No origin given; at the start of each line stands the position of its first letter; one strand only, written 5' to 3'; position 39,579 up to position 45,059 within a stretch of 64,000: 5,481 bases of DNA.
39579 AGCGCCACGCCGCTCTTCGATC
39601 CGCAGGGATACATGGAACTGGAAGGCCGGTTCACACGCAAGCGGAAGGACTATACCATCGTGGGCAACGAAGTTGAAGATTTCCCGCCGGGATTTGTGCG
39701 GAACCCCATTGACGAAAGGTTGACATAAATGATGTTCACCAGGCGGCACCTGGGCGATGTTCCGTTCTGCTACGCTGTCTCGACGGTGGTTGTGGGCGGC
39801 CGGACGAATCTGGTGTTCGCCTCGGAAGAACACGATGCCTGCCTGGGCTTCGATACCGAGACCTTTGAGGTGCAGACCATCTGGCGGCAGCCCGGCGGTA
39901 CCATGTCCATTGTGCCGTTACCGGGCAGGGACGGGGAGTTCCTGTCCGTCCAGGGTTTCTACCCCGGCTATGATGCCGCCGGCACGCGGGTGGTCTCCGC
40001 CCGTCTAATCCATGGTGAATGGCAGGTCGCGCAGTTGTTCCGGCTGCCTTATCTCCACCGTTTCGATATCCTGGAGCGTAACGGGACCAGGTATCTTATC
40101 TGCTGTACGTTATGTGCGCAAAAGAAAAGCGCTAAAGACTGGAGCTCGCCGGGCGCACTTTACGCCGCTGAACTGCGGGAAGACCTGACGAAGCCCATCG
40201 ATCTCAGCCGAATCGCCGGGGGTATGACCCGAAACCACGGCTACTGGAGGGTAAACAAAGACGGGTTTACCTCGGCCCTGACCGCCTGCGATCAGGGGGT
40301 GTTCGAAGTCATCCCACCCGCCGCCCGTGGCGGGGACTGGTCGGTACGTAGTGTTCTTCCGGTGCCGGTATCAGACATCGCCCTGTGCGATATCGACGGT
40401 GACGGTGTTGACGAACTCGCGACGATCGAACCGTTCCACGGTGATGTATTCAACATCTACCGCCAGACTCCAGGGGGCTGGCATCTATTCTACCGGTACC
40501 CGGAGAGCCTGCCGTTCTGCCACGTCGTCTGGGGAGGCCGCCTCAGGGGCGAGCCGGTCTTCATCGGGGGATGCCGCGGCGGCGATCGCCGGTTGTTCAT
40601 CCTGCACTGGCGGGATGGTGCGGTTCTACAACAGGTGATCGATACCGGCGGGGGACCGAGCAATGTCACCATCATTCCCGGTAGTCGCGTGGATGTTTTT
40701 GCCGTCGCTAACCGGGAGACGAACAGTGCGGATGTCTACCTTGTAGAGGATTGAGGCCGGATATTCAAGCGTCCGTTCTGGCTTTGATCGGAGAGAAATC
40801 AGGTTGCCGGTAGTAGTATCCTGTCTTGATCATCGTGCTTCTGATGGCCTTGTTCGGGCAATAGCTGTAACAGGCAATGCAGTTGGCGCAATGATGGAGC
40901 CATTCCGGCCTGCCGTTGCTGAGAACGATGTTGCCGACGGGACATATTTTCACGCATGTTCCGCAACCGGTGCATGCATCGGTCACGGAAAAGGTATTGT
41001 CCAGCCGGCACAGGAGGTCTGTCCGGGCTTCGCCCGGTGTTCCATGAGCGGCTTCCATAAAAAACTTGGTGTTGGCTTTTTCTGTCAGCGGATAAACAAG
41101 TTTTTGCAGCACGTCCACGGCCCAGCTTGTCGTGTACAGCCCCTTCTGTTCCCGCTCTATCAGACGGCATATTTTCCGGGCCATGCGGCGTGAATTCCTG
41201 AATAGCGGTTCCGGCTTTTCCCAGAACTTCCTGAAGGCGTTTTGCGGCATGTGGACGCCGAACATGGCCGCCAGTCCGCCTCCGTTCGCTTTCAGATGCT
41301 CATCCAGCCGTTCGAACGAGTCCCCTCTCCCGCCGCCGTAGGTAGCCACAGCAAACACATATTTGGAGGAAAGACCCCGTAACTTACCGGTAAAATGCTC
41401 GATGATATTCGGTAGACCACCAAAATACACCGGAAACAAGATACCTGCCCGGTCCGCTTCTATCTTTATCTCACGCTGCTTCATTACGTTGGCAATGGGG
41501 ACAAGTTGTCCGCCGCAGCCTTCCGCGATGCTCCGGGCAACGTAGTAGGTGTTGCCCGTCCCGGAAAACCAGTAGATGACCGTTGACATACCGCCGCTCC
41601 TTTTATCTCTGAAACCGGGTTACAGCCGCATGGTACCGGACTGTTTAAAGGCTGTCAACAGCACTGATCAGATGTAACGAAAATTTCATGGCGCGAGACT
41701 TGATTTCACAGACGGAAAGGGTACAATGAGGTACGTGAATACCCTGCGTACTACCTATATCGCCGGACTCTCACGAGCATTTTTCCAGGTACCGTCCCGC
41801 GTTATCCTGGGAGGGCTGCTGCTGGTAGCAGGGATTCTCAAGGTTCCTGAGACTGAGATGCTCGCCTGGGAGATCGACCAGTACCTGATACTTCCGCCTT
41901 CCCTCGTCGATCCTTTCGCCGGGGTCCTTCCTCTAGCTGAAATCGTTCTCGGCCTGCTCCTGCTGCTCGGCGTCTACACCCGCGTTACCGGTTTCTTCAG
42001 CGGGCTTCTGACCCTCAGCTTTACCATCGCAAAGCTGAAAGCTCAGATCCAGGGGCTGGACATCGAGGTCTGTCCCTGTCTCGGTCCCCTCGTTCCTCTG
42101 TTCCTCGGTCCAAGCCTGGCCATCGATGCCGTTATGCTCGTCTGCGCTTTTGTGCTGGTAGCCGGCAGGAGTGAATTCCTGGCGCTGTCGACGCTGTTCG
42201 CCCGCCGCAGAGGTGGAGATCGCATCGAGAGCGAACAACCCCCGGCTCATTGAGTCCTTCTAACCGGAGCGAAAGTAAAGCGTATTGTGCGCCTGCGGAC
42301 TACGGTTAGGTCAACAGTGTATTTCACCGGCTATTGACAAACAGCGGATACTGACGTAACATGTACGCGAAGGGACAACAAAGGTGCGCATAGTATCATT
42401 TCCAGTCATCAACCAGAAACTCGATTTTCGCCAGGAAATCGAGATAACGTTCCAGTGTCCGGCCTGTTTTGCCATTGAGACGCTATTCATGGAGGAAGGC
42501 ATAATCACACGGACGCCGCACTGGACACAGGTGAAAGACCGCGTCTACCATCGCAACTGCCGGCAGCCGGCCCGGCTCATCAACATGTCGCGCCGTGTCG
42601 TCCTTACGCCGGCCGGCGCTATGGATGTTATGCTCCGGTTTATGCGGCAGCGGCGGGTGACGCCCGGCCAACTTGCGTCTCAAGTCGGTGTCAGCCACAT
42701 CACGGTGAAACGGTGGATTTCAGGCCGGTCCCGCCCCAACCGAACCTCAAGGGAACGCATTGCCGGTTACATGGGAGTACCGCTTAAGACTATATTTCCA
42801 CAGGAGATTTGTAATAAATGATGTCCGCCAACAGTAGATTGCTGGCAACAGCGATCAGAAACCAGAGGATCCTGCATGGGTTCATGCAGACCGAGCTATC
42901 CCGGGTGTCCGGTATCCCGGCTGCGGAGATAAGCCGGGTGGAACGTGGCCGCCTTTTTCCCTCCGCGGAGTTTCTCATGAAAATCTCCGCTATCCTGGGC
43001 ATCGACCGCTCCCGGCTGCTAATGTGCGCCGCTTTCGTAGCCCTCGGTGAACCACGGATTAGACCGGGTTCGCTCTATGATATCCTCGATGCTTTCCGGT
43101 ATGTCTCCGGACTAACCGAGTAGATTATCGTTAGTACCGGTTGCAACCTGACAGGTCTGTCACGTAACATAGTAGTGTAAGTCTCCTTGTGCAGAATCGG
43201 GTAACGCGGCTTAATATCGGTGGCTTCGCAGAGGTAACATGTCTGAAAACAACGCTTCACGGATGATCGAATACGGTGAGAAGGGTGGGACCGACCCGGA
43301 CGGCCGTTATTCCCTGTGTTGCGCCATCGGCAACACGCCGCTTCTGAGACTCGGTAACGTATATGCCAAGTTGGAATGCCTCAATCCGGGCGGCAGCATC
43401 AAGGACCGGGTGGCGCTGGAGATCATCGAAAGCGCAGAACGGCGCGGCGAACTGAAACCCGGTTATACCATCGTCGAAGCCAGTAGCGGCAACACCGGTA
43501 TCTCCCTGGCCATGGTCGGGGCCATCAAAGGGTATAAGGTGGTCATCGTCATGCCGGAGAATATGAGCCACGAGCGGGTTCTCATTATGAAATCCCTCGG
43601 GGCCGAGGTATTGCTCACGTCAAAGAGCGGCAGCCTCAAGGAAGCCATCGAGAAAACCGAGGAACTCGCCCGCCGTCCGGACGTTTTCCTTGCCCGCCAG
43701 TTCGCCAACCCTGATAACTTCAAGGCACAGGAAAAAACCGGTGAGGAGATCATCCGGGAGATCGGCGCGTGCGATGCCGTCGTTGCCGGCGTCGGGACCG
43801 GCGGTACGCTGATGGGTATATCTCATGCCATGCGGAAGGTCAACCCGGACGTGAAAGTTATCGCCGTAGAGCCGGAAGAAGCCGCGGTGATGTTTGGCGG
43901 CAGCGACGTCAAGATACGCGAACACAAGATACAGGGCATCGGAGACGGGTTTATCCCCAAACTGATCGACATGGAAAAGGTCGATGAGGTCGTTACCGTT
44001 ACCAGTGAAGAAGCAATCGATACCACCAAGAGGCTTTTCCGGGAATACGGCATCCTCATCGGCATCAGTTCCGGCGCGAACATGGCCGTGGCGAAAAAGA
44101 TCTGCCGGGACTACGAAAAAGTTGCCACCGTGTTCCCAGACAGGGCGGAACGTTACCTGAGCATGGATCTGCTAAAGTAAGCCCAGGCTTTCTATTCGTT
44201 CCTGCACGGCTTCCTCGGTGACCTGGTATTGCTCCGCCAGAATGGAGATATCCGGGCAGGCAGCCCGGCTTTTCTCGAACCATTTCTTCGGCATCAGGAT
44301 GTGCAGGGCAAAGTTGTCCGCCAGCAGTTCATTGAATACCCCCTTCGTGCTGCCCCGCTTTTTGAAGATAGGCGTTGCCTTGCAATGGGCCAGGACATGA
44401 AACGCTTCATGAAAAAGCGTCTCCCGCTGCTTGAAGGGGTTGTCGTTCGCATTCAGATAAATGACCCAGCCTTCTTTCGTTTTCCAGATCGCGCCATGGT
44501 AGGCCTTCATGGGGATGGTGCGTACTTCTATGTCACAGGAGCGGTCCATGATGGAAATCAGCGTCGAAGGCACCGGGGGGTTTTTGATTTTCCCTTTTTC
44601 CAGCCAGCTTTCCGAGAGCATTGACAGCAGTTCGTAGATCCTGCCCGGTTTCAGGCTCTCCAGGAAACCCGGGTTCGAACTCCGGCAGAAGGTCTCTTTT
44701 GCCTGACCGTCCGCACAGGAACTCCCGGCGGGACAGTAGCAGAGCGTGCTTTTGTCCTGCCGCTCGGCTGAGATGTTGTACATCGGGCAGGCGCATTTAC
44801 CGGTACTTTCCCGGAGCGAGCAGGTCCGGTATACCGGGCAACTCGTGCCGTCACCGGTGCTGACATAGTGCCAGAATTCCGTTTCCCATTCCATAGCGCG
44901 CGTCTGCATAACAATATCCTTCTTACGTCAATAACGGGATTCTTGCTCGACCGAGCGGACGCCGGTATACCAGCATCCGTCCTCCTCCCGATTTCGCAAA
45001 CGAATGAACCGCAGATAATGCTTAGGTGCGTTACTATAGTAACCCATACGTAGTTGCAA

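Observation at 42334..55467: Shared promoter/leader motif links six sites in the 42-56-kb locus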

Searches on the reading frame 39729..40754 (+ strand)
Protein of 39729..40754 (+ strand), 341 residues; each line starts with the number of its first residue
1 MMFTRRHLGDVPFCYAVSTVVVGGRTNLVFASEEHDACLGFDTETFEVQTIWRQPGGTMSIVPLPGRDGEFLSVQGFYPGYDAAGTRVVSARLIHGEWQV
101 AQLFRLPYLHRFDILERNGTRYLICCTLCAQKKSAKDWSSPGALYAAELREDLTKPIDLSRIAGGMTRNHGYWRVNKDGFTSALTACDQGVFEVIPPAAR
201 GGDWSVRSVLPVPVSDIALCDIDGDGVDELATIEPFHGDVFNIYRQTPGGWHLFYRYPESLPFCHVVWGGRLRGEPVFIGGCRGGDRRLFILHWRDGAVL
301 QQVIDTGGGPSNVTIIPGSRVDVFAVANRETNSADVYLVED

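Call 8: search_protein_families(library=pfam, proteins=[window:39729-40754:+], max_evalue=0.01)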
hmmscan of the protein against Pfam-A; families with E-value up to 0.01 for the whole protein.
window:39729-40754:+ (341 aa): 1 family
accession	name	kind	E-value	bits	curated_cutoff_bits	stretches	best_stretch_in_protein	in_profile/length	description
PF01839.29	FG-GAP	-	0.00039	20.7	22.1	1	216-237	4-25/37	FG-GAP repeat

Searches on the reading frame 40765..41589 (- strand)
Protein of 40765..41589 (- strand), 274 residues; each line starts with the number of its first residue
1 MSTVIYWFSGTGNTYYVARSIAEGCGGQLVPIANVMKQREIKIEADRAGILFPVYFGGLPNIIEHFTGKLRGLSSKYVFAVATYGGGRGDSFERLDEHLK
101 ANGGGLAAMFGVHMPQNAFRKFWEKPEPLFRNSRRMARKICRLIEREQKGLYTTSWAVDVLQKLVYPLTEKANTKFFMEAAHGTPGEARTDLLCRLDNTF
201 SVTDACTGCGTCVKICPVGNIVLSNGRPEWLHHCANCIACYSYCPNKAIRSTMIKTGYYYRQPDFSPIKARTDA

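Call 8: search_protein_families(library=pfam, proteins=[window:40765-41589:-], max_evalue=0.01)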
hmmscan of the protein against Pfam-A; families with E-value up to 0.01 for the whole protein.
window:40765-41589:- (274 aa): 14 families
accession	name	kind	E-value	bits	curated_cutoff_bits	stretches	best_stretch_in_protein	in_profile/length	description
PF13187.11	Fer4_9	-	5.3e-08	33.2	27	1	205-249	1-52/52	4Fe-4S dicluster domain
PF13484.11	Fer4_16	-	1.1e-07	32.9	30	2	233-252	1-20/66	4Fe-4S double cluster binding domain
PF00037.32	Fer4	-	3.6e-07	30.2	21.1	1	203-221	5-23/24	4Fe-4S binding domain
PF12838.12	Fer4_7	-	3.8e-07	30.9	27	1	206-222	2-18/52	4Fe-4S dicluster domain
PF13183.11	Fer4_8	-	6.6e-07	30.2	27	1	199-219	47-67/68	4Fe-4S dicluster domain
PF12724.12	Flavodoxin_5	-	2.8e-06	28.1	27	1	5-102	2-103/145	Flavodoxin domain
PF14697.11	Fer4_21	-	7.4e-06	26.5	35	1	202-220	37-55/59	4Fe-4S dicluster domain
PF13237.11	Fer4_10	-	1.8e-05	25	25.5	1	203-245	6-53/53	4Fe-4S dicluster domain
PF12800.12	Fer4_4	-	3e-05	24.4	24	1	204-219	2-17/17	4Fe-4S binding domain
PF12837.12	Fer4_6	-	3.7e-05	23.9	25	1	203-221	6-24/24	4Fe-4S binding domain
PF12797.12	Fer4_2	-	6.1e-05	23.2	24.5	1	202-218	6-22/22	4Fe-4S binding domain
PF25160.1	LdpA_Fe-S-bd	-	0.00015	21.9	27.6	1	202-221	24-43/49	LdpA Fe-S cluster-binding domain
PF12798.12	Fer4_3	-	0.00053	21.1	27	1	206-219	1-14/15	4Fe-4S binding domain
PF13746.11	Fer4_18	-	0.0051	17.4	27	1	203-245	58-96/114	4Fe-4S dicluster domain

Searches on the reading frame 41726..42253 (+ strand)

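Call 8: search_protein_families(library=pfam, proteins=[window:41726-42253:+], max_evalue=0.01)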
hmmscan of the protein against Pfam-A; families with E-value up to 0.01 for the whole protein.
window:41726-42253:+ (175 aa): 2 families
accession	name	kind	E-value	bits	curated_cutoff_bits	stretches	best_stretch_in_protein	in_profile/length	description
PF07291.16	MauE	-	2.8e-17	63.7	27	1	24-146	8-127/128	Methylamine utilisation protein MauE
PF07681.17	DoxX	-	4.3e-07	30.9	23.6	1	24-98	5-78/85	DoxX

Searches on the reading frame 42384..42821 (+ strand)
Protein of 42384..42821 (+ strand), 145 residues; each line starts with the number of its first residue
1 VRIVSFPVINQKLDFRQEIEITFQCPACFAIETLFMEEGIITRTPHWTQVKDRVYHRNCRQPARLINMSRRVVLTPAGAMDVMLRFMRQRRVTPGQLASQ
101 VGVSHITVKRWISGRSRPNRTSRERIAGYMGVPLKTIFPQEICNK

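Call 7: search_protein_families(library=pfam, proteins=[window:42384-42821:+], max_evalue=0.01)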
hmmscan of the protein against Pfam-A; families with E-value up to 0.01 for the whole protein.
window:42384-42821:+ (145 aa): 4 families
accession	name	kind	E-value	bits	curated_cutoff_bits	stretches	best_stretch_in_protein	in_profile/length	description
PF13560.12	HTH_31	-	4.4e-05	24.1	27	1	84-133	6-57/64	Helix-turn-helix domain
PF01381.28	HTH_3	-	0.00014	22.3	23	1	90-134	8-52/55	Helix-turn-helix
PF13384.12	HTH_23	-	0.00016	21.8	24.6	1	84-113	11-39/50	Homeodomain-like domain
PF13443.12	HTH_26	-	0.0022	18.7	22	1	85-137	4-57/63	Cro/C1-type HTH DNA-binding domain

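Call 70: search_protein_families(library=ncbifam, proteins=[window:42384-42821:+], max_evalue=0.01)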
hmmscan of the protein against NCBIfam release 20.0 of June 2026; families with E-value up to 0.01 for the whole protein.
window:42384-42821:+ (145 aa): 1 family
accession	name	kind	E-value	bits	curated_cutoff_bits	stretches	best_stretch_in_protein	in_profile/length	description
NF041951.1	phage_RstR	subfamily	0.0057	16.9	80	1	88-134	12-58/108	RstR family transcriptional repressor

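Call 71: search_protein_families(library=padloc, proteins=[window:42384-42821:+], max_evalue=0.01)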
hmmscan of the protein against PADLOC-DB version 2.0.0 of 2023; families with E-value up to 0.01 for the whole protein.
window:42384-42821:+ (145 aa): 6 families
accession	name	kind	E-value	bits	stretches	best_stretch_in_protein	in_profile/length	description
PDLC03946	RmrA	-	0.00017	18.5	1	87-138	10-62/357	-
PDLC03949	RmrA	-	0.00022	18.2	1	85-138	8-62/363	-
PDLC03951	RmrA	-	0.0013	15.8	1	89-136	19-66/400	-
PDLC03948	RmrA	-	0.0041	14.1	1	87-141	17-71/397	-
PDLC04133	mad1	-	0.0042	15.4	0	90-112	4-26/60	mads_1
PDLC03956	RmrA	-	0.0052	13.9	1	90-133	20-64/399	-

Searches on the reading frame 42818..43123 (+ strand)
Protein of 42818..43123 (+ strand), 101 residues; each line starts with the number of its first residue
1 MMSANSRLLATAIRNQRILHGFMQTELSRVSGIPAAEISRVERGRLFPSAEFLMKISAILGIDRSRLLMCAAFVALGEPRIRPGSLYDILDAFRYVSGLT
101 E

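Call 7: search_protein_families(library=pfam, proteins=[window:42818-43123:+], max_evalue=0.01)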
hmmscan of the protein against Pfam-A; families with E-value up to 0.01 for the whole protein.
window:42818-43123:+ (101 aa): 3 families
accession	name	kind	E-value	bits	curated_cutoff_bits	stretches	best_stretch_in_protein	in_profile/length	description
PF01381.28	HTH_3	-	1.1e-08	35.5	23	1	13-64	1-52/55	Helix-turn-helix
PF13560.12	HTH_31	-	6e-06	26.9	27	1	9-65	2-59/64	Helix-turn-helix domain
PF13443.12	HTH_26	-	0.002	18.8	22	1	13-63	2-53/63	Cro/C1-type HTH DNA-binding domain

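Call 70: search_protein_families(library=ncbifam, proteins=[window:42818-43123:+], max_evalue=0.01)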
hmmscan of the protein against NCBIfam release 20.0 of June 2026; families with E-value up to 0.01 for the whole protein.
window:42818-43123:+ (101 aa): 9 families
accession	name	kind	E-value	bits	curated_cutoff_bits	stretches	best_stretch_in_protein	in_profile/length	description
TIGR03070.1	couple_hipB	subfamily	7.2e-06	25.9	71.65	1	9-62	3-56/58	type II toxin-antitoxin system Y4mF family antitoxin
NF041951.1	phage_RstR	subfamily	9.9e-06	25.8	80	1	10-64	4-58/108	RstR family transcriptional repressor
NF047948.1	male_kill_WMK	equivalog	0.00014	21.4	300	1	11-68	165-222/300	WO male-killing family protein Wmk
NF046032.1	TransRegSlrRBacil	equivalog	0.00035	20.7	250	1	12-68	5-62/149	HTH-type transcriptional regulator SlrR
TIGR00270.2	TIGR00270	equivalog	0.00035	20.4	110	1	11-63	78-130/159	multiprotein bridging factor aMBF1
NF041677.1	trans_regClgR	equivalog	0.00036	20.6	170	1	12-71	12-71/113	transcriptional regulator ClgR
TIGR03830.1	CxxCG_CxxCG_HTH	subfamily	0.00054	19.8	61.8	1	4-52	61-109/127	type II TA system antitoxin MqsA family protein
NF007257.0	PRK09706.1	subfamily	0.0065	16.3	101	1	6-63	3-60/135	transcriptional repressor DicA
NF007408.0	PRK09943.1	equivalog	0.0089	15.6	211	1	12-68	11-67/185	HTH-type transcriptional regulator PuuR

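Call 71: search_protein_families(library=padloc, proteins=[window:42818-43123:+], max_evalue=0.01)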
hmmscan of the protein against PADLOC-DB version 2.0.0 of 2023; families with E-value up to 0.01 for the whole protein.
window:42818-43123:+ (101 aa): 11 families
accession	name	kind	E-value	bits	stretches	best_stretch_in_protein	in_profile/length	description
PDLC02926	HTH_VI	-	3.1e-11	41.4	1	9-71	2-64/92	-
PDLC03954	RmrA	-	9.4e-06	22.8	1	7-68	9-70/380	-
PDLC03947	RmrA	-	2.3e-05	21.4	1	3-61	6-64/383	-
PDLC03951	RmrA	-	2.6e-05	21.4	1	14-68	14-68/400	-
PDLC04142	capH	-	0.00025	20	1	8-68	6-65/103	capH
PDLC03955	RmrA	-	0.00077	16.8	1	13-64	25-76/371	-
PDLC03944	RmrA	-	0.00098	16.3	1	11-61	9-59/384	-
PDLC03952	RmrA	-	0.0011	15.9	1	6-60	20-74/395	-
PDLC03953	RmrA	-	0.0014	15.9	1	11-62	8-59/373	-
PDLC03665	Control_protein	-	0.0026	16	1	10-68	10-69/77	control protein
PDLC03949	RmrA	-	0.0028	14.6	1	15-64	9-58/363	-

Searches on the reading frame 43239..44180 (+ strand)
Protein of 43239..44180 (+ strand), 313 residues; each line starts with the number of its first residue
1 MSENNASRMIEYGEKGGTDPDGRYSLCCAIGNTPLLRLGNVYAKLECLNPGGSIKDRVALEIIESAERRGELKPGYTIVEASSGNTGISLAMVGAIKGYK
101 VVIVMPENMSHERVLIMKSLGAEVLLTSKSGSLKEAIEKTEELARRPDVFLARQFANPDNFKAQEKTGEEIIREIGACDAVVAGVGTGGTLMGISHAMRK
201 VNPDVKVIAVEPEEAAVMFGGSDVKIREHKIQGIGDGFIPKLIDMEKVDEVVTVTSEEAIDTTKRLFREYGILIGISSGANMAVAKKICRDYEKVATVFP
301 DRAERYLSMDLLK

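Call 8: search_protein_families(library=pfam, proteins=[window:43239-44180:+], max_evalue=0.01)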
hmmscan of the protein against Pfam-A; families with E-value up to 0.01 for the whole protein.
window:43239-44180:+ (313 aa): 1 family
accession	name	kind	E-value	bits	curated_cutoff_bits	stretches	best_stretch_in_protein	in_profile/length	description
PF00291.31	PALP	-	6.9e-78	262.4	35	1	29-299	4-293/295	Pyridoxal-phosphate dependent enzyme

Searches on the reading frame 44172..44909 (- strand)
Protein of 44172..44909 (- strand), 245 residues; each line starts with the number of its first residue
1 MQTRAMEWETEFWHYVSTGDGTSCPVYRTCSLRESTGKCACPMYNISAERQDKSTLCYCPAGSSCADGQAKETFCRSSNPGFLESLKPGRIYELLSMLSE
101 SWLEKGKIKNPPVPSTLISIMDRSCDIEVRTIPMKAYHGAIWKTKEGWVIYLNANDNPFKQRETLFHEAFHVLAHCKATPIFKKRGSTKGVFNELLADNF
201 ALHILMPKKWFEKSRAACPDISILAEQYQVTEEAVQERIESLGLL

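Call 7: search_protein_families(library=pfam, proteins=[window:44172-44909:-], max_evalue=0.01)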
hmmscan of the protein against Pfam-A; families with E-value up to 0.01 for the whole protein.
window:44172-44909:- (245 aa): 1 family
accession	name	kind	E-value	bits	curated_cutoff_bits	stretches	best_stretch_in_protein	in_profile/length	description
PF06114.19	Peptidase_M78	-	1e-15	58.1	22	1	126-239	5-122/123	IrrE N-terminal-like domain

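Call 70: search_protein_families(library=ncbifam, proteins=[window:44172-44909:-], max_evalue=0.01)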
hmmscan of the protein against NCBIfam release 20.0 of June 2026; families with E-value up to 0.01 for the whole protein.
window:44172-44909:- (245 aa): 0 families

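Call 71: search_protein_families(library=padloc, proteins=[window:44172-44909:-], max_evalue=0.01)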
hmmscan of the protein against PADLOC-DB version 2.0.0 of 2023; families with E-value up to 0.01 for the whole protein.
window:44172-44909:- (245 aa): 4 families
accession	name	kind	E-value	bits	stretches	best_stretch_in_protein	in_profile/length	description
PDLC04141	capP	-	3.6e-12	44.3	1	97-236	7-147/242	capP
PDLC03947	RmrA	-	5.1e-05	20.3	1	140-244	187-292/383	-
PDLC03949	RmrA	-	9.4e-05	19.4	1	141-245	170-268/363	-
PDLC03954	RmrA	-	0.0039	14.1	1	146-244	192-292/380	-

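Call 74: search_solved_structures(query=window:44172-44909:-, max_evalue=1)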
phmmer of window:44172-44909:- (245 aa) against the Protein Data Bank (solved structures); distinct sequences matched with E-value up to 1: 2.
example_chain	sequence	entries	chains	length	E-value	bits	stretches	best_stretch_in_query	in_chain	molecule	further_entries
7t5t_A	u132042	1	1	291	0.14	14.7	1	129-230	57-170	CapP toxin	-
9biw_A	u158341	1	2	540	0.88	12.1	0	64-114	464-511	Chelona Toxin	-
